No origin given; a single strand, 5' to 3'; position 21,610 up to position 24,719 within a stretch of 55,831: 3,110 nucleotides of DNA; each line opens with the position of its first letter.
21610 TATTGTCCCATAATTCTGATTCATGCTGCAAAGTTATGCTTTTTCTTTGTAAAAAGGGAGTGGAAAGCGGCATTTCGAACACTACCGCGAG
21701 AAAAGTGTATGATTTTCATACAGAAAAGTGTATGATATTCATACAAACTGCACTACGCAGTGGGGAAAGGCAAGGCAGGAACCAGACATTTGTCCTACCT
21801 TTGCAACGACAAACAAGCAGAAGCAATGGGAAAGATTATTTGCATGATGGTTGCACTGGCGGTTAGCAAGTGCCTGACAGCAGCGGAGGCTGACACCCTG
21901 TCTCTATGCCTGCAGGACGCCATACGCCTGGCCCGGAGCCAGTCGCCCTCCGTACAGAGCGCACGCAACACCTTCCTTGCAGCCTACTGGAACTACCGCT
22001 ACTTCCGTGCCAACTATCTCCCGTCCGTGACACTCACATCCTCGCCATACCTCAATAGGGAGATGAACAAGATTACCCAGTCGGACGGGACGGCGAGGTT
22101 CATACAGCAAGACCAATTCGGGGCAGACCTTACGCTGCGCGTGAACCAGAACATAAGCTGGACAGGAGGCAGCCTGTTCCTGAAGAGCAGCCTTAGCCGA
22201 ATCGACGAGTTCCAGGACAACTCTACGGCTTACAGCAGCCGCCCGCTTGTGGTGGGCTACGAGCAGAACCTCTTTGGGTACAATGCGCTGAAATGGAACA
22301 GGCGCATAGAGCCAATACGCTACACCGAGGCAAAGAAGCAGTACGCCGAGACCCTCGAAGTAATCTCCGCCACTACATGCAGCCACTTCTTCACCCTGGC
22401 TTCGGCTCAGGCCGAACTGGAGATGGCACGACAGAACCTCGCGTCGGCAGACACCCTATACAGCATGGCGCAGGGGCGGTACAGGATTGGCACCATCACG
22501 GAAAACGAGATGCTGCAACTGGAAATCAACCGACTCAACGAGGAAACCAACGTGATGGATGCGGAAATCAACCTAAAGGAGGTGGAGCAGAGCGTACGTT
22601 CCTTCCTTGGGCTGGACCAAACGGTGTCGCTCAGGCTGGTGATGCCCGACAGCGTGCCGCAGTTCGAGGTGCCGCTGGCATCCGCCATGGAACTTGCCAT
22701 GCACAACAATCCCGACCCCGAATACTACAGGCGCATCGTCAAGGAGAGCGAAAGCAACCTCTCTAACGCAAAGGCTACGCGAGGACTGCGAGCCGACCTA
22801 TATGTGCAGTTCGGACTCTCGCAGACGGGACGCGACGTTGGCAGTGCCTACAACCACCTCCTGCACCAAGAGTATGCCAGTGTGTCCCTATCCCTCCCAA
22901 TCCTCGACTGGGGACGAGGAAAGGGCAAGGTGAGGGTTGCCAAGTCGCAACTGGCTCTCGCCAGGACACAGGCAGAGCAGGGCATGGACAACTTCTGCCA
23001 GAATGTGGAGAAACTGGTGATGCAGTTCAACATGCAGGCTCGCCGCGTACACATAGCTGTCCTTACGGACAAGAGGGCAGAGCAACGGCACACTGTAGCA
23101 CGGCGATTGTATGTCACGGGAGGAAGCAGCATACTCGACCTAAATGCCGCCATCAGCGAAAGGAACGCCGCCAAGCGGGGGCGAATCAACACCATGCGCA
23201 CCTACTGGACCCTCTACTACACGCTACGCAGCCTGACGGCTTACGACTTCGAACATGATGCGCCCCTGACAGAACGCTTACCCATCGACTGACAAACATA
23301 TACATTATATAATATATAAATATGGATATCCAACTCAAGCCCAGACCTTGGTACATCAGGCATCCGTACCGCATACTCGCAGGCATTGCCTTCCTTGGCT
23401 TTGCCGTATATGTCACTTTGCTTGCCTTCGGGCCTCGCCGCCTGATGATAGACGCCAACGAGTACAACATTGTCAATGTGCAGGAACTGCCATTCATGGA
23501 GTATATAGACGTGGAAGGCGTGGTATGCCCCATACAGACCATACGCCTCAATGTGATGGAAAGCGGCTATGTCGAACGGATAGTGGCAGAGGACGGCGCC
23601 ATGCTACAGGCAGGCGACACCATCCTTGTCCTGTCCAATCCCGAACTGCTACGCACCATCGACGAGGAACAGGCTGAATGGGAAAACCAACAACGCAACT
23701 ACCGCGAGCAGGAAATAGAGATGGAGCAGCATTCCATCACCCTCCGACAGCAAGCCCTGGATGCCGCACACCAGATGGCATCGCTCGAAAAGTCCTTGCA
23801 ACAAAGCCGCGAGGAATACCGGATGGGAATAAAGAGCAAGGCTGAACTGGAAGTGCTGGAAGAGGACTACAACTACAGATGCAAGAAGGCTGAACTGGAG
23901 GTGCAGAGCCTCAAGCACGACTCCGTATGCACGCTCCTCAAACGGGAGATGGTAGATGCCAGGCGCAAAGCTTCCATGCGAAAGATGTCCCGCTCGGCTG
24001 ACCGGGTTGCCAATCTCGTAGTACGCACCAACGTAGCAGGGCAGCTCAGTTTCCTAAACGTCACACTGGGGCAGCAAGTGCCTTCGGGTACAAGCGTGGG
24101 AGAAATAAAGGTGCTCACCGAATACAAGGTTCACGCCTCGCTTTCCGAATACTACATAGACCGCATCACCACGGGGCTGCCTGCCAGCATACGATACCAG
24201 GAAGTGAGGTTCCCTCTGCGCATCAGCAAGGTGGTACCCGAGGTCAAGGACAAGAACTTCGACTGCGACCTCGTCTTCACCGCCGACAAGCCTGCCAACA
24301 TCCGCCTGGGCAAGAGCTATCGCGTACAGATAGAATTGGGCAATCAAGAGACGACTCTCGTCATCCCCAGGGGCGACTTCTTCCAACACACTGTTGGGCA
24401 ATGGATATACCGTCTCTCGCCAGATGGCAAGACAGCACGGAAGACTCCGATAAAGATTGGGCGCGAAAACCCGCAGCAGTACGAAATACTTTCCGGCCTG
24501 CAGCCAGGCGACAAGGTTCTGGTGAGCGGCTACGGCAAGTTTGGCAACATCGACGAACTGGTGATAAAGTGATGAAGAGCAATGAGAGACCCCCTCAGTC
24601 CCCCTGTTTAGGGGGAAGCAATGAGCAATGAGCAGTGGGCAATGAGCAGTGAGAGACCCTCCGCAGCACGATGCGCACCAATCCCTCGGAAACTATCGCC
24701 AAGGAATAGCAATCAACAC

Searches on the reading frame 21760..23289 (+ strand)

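Call 45: search_protein_families(library=pfam, proteins=[window:21760-23289:+], max_evalue=0.0001)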
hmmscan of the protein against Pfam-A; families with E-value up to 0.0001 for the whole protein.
window:21760-23289:+ (510 aa): 1 family
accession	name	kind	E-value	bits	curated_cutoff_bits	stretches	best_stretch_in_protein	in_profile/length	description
PF02321.23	OEP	-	2.5e-32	112.6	22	2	307-493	2-186/187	Outer membrane efflux protein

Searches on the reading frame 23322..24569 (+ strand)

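Call 45: search_protein_families(library=pfam, proteins=[window:23322-24569:+], max_evalue=0.0001)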
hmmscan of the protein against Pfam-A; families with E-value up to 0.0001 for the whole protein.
window:23322-24569:+ (416 aa): 2 families
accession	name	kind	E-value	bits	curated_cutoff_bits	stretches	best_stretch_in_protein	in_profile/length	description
PF13437.12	HlyD_3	-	3.2e-10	41.1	22.2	1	234-328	2-104/106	HlyD family secretion protein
PF16576.10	HlyD_D23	-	1.7e-06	27.9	30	0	80-310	26-190/214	Barrel-sandwich domain of CusB or HlyD membrane-fusion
